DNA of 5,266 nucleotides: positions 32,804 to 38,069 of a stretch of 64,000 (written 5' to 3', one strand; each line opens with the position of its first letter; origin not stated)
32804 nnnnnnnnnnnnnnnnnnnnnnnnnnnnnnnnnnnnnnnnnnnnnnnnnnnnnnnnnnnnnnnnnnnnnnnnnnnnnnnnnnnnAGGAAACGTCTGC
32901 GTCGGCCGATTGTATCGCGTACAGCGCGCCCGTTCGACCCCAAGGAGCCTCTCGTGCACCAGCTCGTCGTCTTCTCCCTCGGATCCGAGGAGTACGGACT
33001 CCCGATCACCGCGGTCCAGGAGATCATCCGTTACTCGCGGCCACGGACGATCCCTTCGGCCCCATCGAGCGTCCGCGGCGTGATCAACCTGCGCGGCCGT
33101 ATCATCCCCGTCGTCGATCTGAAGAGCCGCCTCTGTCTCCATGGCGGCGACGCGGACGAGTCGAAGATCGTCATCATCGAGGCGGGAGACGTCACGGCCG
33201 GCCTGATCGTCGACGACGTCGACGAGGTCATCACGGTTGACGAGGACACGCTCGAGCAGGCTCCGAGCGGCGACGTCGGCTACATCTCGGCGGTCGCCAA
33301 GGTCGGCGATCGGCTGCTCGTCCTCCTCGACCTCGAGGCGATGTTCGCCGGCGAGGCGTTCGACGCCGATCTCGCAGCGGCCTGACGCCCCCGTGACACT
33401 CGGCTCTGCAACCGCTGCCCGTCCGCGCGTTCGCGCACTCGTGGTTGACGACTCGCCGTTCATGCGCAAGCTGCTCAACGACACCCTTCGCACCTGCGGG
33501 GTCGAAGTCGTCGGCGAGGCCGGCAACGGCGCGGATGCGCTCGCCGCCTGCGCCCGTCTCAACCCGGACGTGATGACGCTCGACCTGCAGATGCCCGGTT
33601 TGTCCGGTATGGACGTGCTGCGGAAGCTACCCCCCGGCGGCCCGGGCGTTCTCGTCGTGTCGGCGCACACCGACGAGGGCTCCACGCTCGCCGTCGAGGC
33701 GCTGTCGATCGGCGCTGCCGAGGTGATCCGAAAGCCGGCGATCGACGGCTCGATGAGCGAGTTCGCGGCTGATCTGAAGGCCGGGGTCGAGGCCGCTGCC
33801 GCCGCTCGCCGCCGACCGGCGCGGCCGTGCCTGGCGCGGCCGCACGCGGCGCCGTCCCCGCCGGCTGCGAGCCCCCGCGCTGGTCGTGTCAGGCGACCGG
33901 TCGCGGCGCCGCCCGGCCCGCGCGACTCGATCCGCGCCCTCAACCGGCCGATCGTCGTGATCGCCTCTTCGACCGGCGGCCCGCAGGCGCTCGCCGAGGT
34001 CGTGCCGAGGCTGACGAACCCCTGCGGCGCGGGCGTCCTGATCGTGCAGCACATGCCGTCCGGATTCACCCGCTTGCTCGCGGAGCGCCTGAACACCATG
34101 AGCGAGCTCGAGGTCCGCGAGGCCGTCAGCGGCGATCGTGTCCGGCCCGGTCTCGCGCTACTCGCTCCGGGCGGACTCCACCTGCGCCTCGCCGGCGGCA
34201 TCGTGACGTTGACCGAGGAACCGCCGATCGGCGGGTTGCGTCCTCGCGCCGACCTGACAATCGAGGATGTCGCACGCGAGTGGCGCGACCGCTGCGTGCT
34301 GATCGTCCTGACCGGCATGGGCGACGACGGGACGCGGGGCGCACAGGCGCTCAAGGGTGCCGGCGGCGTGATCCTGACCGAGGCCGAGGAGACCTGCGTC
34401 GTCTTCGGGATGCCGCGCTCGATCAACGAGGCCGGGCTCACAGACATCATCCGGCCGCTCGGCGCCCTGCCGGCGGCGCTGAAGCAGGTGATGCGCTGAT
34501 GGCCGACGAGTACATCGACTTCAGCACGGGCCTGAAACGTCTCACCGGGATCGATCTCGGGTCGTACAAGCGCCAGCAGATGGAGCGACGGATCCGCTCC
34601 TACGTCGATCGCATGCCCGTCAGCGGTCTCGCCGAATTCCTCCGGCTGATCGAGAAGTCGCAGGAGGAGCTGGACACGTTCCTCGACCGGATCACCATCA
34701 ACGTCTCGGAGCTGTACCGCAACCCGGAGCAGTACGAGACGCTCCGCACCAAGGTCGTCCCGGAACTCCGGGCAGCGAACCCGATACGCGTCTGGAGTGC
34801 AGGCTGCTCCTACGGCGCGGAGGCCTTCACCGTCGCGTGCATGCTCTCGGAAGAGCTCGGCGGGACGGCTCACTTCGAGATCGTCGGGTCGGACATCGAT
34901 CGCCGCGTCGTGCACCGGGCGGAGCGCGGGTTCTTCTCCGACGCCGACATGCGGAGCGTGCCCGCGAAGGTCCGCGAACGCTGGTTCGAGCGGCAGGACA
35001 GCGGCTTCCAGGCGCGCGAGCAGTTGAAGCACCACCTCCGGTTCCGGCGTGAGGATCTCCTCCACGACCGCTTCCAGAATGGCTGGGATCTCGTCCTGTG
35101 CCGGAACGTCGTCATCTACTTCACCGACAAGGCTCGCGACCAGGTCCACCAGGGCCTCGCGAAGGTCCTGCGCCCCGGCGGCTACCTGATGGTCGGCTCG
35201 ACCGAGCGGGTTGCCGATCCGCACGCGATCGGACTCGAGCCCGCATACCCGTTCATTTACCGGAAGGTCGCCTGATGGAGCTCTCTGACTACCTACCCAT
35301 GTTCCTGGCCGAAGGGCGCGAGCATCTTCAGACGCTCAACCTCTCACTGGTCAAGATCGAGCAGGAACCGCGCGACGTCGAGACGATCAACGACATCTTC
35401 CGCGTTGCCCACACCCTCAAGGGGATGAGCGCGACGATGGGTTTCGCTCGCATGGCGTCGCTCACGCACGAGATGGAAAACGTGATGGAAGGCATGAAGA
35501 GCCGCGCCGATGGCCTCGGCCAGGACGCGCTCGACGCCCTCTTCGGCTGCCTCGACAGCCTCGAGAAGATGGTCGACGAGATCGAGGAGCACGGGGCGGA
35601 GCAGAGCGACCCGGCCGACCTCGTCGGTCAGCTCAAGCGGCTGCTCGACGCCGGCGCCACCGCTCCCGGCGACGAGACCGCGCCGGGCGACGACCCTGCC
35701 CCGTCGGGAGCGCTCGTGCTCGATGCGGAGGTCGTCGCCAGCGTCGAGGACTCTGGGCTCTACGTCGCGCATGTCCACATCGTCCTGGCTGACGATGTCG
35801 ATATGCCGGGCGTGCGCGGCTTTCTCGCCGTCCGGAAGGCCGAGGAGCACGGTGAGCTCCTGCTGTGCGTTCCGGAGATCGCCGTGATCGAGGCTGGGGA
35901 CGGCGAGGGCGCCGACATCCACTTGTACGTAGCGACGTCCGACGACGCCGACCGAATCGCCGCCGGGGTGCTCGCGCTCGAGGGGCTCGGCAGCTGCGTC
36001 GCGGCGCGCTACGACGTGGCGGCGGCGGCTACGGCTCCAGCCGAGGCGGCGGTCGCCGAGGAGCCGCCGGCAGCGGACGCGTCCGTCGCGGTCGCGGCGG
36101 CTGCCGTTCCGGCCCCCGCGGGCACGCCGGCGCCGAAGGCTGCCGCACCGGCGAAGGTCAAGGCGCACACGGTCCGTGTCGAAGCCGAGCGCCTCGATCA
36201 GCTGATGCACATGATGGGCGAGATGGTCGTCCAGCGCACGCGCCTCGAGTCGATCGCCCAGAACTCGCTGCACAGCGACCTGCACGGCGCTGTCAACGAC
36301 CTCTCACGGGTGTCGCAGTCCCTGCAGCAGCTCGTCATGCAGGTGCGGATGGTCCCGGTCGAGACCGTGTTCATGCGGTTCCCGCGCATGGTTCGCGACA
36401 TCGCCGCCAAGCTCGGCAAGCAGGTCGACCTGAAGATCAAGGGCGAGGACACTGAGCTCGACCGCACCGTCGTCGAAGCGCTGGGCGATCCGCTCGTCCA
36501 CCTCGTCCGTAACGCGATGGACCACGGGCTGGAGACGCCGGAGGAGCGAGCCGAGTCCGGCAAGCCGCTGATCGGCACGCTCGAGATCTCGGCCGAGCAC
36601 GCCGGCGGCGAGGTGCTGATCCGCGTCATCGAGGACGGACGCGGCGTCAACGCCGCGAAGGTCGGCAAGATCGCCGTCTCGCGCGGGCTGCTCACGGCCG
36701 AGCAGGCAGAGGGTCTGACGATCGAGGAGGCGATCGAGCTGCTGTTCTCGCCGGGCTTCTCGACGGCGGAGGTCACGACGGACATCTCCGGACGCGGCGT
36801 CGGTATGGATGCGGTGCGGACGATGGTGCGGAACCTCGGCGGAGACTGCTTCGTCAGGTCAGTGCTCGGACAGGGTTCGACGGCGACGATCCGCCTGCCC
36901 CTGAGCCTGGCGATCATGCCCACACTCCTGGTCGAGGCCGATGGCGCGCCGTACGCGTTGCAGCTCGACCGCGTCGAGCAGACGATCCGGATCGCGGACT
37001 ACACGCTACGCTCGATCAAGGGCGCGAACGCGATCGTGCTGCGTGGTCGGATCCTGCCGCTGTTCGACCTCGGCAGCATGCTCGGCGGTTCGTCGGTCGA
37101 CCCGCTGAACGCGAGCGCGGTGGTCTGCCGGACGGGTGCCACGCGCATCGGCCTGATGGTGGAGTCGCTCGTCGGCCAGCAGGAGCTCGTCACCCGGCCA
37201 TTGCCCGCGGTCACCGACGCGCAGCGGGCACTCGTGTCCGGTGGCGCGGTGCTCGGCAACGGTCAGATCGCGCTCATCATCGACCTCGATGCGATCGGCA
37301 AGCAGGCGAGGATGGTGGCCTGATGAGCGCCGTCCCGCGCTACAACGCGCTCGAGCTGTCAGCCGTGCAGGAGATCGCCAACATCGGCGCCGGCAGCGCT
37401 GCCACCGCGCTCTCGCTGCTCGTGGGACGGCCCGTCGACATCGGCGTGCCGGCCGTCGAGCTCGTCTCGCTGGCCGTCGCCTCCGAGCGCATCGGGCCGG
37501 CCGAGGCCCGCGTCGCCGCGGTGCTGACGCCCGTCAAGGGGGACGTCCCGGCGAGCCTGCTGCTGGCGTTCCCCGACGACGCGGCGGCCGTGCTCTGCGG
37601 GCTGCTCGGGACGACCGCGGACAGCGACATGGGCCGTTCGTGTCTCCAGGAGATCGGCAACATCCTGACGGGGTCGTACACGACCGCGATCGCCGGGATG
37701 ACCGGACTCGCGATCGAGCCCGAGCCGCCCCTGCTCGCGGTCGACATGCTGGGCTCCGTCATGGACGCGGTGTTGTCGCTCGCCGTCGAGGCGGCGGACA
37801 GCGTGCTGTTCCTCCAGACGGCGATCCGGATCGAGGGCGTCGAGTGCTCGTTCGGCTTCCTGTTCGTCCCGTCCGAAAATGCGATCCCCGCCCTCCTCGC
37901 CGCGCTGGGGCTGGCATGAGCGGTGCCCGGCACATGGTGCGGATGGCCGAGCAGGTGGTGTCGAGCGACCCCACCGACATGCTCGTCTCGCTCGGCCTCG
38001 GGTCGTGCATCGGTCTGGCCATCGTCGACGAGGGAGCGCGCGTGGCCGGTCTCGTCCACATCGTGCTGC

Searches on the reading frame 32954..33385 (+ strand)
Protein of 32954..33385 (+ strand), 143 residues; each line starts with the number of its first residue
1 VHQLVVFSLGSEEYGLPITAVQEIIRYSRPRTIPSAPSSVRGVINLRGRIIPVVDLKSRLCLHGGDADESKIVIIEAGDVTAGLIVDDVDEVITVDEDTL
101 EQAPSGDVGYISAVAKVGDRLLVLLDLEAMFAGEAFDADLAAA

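Call 16: search_protein_families(library=pfam, proteins=[window:32954-33385:+], max_evalue=0.00001)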
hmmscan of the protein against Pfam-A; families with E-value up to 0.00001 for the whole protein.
window:32954-33385:+ (143 aa): 1 family
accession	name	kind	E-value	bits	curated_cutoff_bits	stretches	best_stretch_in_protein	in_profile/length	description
PF01584.24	CheW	-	5.1e-39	133.5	23.5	1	3-132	1-135/138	CheW-like domain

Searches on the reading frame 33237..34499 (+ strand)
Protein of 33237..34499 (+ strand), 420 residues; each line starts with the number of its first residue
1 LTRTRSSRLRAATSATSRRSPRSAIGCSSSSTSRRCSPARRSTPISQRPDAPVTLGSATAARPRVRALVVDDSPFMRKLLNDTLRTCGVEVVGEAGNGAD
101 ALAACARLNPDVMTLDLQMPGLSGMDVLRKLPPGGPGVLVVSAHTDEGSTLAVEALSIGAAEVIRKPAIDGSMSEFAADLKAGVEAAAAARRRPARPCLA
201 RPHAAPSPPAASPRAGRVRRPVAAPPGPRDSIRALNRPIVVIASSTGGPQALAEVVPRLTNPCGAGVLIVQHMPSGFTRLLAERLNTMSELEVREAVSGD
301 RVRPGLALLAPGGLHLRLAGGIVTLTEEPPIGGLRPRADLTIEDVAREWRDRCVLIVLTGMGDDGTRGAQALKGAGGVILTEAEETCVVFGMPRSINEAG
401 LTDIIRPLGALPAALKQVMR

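Call 16: search_protein_families(library=pfam, proteins=[window:33237-34499:+], max_evalue=0.00001)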
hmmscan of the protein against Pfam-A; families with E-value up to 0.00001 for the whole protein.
window:33237-34499:+ (420 aa): 2 families
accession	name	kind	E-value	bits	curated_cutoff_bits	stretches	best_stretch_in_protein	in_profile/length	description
PF01339.22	CheB_methylest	-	2.6e-53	180.8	24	1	240-414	1-173/174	CheB methylesterase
PF00072.30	Response_reg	-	2.2e-20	73.3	30.2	1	68-168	2-101/111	Response regulator receiver domain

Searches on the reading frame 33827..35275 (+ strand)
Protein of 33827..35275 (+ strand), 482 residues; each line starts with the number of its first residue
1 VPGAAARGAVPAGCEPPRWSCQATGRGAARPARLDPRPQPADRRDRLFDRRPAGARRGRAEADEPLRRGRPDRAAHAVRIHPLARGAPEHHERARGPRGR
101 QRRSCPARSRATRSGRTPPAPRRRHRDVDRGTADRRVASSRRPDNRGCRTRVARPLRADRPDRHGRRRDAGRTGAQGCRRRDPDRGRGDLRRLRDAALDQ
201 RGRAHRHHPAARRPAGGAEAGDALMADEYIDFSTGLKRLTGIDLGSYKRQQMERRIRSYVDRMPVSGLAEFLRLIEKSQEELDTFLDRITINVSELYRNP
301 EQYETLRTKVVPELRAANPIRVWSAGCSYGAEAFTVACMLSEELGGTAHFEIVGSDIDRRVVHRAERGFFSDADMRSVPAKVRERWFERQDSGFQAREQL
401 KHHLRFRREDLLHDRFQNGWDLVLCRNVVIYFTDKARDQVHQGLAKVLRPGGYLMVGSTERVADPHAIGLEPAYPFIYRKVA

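Call 72: search_protein_families(library=pfam, proteins=[window:33827-35275:+], max_evalue=0.001)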
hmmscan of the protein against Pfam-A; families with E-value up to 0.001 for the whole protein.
window:33827-35275:+ (482 aa): 6 families
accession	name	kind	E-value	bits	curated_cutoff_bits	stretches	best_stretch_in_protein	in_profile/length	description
PF01739.24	CheR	-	6.3e-47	160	27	1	292-463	1-180/195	CheR methyltransferase, SAM binding domain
PF03705.20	CheR_N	-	1.2e-09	38.1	27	1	228-278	2-52/53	CheR methyltransferase, all-alpha domain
PF13649.12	Methyltransf_25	-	3e-06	28.3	27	1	396-452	37-97/97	Methyltransferase domain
PF08242.18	Methyltransf_12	-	1.1e-05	26.5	30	1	395-454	64-98/98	Methyltransferase domain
PF13847.12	Methyltransf_31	-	0.0001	22.4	27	0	402-460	54-113/145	Methyltransferase domain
PF08241.18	Methyltransf_11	-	0.00026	22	21.2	0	399-455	37-94/95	Methyltransferase domain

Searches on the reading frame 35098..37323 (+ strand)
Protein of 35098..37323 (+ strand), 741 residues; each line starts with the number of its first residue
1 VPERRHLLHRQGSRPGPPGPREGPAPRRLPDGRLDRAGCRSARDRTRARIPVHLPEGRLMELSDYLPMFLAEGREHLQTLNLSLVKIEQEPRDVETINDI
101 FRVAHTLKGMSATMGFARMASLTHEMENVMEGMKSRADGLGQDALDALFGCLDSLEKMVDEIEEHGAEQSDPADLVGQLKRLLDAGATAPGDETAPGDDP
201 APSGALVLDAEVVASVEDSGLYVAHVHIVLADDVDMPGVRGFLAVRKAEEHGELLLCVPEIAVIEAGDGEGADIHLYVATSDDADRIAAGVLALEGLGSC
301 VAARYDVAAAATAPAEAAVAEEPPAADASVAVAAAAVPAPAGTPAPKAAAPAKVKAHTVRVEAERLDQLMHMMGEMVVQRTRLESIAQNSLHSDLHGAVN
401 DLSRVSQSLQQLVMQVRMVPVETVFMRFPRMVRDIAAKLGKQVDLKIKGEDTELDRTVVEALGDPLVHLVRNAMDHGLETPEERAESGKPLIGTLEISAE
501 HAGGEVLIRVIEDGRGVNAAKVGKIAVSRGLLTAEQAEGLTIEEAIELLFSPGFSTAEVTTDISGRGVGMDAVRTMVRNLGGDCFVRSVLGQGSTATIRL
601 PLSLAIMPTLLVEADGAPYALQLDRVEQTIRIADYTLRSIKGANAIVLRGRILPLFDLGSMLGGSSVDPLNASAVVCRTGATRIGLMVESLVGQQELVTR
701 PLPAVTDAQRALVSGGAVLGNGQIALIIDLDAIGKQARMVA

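Call 16: search_protein_families(library=pfam, proteins=[window:35098-37323:+], max_evalue=0.00001)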
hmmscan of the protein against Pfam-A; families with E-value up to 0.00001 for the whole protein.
window:35098-37323:+ (741 aa): 5 families
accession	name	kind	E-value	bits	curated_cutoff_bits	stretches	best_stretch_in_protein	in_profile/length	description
PF01584.24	CheW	-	1.1e-20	74.2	23.5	1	610-734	3-134/138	CheW-like domain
PF01627.28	Hpt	-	6.7e-17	61.9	24.6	1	65-163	2-82/84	Hpt domain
PF02518.31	HATPase_c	-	4.8e-14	53.2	26.4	1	464-603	4-110/111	Histidine kinase-, DNA gyrase B-, and HSP90-like ATPase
PF02895.20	H-kinase_dim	-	1.6e-12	48.1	23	1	357-416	2-68/68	Signal transducing histidine kinase, homodimeric domain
PF07194.16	P2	-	3.2e-10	40.4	23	1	225-290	3-67/81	P2 response regulator binding domain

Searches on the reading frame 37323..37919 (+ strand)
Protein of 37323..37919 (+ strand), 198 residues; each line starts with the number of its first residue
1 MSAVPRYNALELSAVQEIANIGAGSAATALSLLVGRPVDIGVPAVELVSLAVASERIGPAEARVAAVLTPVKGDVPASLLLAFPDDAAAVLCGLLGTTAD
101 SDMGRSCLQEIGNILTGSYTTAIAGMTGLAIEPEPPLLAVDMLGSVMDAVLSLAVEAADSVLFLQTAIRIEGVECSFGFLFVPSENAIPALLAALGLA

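Call 16: search_protein_families(library=pfam, proteins=[window:37323-37919:+], max_evalue=0.00001)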
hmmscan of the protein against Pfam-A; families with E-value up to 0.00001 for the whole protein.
window:37323-37919:+ (198 aa): 2 families
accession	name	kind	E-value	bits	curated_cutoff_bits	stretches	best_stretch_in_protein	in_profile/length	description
PF04509.17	CheC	-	7.8e-24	83.8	22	2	10-46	1-37/38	CheC-like family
PF13690.11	CheX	-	2.3e-08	34.4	27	0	68-138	4-72/94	Chemotaxis phosphatase CheX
